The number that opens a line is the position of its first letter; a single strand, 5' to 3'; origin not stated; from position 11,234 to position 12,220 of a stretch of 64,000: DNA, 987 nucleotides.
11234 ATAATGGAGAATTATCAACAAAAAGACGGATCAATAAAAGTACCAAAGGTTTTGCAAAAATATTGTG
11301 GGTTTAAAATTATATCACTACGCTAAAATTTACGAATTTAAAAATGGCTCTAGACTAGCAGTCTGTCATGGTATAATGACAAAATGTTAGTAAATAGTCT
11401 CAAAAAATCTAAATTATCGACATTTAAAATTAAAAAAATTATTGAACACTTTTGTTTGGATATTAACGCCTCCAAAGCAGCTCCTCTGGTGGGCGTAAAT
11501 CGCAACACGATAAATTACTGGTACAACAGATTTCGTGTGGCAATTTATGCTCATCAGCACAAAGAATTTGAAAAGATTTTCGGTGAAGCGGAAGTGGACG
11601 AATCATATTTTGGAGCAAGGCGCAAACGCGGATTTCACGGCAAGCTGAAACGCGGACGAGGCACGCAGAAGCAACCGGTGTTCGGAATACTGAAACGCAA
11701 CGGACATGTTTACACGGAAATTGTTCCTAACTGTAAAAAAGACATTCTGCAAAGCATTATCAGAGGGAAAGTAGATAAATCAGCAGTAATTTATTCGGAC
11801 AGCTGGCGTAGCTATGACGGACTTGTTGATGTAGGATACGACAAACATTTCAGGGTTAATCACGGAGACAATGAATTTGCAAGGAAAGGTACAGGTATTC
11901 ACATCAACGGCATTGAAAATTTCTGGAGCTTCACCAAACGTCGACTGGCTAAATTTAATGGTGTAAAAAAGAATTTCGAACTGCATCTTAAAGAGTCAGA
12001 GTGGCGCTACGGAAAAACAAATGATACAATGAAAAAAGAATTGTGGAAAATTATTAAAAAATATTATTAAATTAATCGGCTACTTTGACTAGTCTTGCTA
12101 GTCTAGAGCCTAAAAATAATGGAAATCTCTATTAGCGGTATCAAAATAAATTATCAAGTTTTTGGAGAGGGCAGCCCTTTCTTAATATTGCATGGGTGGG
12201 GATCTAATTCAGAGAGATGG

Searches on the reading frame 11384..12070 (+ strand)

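Call 38: search_protein_families(library=ncbifam, proteins=[window:11384-12070:+], max_evalue=0.001)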
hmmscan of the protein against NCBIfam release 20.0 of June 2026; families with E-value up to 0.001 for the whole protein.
window:11384-12070:+ (228 aa): 1 family
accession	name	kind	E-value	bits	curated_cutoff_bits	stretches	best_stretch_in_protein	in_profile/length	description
NF033547.1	transpos_IS1595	equivalog_domain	3.4e-48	164.4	75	1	8-209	1-212/215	IS1595 family transposase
